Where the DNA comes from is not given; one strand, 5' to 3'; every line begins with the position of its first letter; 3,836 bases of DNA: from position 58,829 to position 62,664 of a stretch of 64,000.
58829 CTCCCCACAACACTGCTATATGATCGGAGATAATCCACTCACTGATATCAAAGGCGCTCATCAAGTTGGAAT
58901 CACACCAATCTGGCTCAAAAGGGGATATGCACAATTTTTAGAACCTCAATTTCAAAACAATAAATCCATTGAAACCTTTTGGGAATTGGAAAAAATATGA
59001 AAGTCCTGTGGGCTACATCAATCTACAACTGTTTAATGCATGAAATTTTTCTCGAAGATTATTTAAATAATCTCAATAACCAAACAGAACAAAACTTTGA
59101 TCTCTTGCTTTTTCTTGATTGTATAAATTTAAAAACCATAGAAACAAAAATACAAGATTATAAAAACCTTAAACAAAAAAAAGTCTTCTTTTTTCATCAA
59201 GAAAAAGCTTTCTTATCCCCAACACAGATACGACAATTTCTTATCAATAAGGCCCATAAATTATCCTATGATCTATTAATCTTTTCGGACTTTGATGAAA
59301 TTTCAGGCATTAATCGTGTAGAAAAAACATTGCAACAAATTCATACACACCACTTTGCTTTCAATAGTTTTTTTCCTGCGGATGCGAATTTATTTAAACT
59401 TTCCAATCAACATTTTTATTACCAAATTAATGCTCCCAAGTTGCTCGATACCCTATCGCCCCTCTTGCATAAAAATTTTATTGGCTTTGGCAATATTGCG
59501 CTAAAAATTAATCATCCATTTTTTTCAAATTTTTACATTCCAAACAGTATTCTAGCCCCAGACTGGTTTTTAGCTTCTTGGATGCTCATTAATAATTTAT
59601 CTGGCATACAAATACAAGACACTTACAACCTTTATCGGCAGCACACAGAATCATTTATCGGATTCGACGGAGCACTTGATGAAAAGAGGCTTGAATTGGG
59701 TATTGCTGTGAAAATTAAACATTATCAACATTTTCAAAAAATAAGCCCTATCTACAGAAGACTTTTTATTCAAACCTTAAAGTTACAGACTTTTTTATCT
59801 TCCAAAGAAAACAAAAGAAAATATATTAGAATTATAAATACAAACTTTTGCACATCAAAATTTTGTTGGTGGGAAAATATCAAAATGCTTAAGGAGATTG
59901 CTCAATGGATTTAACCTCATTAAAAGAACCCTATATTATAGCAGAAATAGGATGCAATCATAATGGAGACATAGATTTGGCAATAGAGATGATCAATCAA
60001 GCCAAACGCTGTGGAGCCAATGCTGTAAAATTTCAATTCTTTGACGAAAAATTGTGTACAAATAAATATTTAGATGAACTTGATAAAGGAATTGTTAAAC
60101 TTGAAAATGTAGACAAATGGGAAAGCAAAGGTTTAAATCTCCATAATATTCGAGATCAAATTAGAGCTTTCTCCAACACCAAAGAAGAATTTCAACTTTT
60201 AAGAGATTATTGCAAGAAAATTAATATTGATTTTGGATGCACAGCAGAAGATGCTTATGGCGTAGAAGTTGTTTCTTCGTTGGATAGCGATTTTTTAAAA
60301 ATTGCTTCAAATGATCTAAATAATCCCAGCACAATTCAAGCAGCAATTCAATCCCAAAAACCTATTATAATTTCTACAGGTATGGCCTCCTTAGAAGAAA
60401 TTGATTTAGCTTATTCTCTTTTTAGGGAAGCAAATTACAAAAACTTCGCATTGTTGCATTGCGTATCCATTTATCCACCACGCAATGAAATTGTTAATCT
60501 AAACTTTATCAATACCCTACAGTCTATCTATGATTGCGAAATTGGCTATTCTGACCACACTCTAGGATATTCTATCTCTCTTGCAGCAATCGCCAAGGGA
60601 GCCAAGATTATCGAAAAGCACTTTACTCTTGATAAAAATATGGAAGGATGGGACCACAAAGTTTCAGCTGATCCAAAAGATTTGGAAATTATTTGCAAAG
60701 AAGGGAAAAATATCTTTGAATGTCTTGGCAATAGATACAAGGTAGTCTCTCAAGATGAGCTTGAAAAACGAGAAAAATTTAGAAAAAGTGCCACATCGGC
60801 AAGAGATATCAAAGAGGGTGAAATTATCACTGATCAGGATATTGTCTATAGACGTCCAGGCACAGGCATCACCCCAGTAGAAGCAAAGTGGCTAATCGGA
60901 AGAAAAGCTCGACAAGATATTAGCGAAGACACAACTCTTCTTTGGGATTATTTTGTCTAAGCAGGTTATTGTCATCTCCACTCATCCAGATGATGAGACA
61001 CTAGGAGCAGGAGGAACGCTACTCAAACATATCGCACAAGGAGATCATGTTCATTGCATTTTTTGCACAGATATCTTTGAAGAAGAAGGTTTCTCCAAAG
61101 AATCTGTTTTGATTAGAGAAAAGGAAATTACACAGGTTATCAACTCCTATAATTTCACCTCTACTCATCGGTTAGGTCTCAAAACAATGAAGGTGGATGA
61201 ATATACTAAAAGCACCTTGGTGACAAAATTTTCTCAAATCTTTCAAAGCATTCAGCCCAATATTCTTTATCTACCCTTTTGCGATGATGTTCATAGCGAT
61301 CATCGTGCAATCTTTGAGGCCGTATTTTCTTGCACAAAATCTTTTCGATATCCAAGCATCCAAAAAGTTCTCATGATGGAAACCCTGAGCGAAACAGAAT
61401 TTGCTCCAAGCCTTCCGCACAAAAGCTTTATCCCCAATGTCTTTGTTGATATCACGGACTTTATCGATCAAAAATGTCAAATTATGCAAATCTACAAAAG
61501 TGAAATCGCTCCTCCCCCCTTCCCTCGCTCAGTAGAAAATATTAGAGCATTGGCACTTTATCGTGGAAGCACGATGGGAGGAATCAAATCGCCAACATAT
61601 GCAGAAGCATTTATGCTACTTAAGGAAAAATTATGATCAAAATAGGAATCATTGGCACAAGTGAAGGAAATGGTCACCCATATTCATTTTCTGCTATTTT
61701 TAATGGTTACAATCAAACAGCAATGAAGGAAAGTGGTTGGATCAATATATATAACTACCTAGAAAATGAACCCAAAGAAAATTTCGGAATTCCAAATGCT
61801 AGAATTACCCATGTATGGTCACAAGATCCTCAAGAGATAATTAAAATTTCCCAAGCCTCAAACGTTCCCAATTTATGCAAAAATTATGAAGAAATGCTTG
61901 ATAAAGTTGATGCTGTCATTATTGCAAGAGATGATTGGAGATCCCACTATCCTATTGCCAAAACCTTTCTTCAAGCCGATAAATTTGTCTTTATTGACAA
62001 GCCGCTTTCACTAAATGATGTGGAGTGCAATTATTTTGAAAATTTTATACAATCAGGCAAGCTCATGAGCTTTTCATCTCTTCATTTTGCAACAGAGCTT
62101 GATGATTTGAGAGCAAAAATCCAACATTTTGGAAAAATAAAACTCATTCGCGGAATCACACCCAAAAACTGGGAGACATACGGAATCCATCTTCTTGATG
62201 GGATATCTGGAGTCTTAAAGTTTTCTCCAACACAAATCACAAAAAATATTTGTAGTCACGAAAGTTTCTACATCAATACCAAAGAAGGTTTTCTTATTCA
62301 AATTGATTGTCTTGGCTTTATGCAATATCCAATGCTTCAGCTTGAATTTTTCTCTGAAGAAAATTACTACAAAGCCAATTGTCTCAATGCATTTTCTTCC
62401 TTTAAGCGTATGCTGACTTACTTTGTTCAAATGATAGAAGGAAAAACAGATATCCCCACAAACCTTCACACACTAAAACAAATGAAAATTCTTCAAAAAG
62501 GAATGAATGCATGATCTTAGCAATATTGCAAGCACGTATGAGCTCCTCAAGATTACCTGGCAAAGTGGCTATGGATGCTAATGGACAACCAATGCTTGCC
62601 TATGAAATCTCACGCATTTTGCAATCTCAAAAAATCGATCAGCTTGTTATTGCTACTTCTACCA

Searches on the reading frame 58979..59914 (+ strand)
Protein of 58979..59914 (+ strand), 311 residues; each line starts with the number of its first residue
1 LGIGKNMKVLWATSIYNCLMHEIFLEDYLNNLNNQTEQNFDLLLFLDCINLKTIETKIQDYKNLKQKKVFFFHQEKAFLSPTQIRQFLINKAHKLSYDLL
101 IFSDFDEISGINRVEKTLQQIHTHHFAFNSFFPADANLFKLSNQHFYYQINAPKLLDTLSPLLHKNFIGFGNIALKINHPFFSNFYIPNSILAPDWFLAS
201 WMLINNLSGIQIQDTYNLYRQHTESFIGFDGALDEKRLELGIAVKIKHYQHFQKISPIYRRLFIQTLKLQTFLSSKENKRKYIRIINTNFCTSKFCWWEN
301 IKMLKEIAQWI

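Call 8: search_protein_families(library=pfam, proteins=[window:58979-59914:+], max_evalue=0.001)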
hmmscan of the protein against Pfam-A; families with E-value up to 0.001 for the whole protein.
window:58979-59914:+ (311 aa): 0 families

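Call 46: search_protein_families(library=ncbifam, proteins=[window:58979-59914:+], max_evalue=0.00001)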
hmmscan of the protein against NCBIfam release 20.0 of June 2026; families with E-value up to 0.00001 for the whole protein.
window:58979-59914:+ (311 aa): 0 families

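Call 68: search_protein_families(library=pfam, proteins=[window:58979-59914:+], max_evalue=0.01)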
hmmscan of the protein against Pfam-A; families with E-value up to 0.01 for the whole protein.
window:58979-59914:+ (311 aa): 1 family
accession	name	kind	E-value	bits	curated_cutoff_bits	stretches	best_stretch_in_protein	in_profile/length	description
PF02636.23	Methyltransf_28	-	0.0047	16.9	23.3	1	46-130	137-215/249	Putative S-adenosyl-L-methionine-dependent methyltransferase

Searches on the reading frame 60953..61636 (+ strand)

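Call 8: search_protein_families(library=pfam, proteins=[window:60953-61636:+], max_evalue=0.001)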
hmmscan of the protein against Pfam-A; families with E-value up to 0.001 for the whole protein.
window:60953-61636:+ (227 aa): 1 family
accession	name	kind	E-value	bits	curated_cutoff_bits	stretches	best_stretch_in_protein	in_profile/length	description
PF02585.22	PIG-L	-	1.5e-21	77.7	28.2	1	7-126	2-127/129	GlcNAc-PI de-N-acetylase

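Call 46: search_protein_families(library=ncbifam, proteins=[window:60953-61636:+], max_evalue=0.00001)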
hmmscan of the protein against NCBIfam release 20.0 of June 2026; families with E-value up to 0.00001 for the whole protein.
window:60953-61636:+ (227 aa): 4 families
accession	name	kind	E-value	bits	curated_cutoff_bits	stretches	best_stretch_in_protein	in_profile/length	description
TIGR04001.1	thiol_BshB1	equivalog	2.1e-15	57.1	182.5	1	4-222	3-220/226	bacillithiol biosynthesis deacetylase BshB1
TIGR04000.1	thiol_BshB2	equivalog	3.5e-13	49.7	195.25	1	4-185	2-185/217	bacillithiol biosynthesis deacetylase BshB2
NF002557.0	PRK02122.1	subfamily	5.9e-06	24.7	384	0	2-39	370-407/653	glucosamine-6-phosphate deaminase-like protein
TIGR03445.1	mycothiol_MshB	equivalog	9.4e-06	25.7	224.35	0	8-40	3-35/284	N-acetyl-1-D-myo-inositol-2-amino-2-deoxy-alpha-D-glucopyranoside deacetylase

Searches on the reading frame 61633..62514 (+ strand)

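Call 8: search_protein_families(library=pfam, proteins=[window:61633-62514:+], max_evalue=0.001)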
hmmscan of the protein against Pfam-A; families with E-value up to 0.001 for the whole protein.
window:61633-62514:+ (293 aa): 1 family
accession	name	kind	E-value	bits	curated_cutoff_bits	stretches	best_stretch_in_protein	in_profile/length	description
PF01408.29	GFO_IDH_MocA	-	6.2e-12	46.7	24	1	54-129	24-99/120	Oxidoreductase family, NAD-binding Rossmann fold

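Call 46: search_protein_families(library=ncbifam, proteins=[window:61633-62514:+], max_evalue=0.00001)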
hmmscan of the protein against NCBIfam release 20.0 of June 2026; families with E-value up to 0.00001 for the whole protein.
window:61633-62514:+ (293 aa): 2 families
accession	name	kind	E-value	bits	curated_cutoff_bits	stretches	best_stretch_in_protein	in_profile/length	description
TIGR04380.1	myo_inos_iolG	equivalog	2.9e-06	26.4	355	1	53-141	24-113/330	inositol 2-dehydrogenase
NF058561.1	BT_2158_fam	equivalog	6.3e-06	25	750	1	74-133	79-137/487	glycoside 3-dehydrogenase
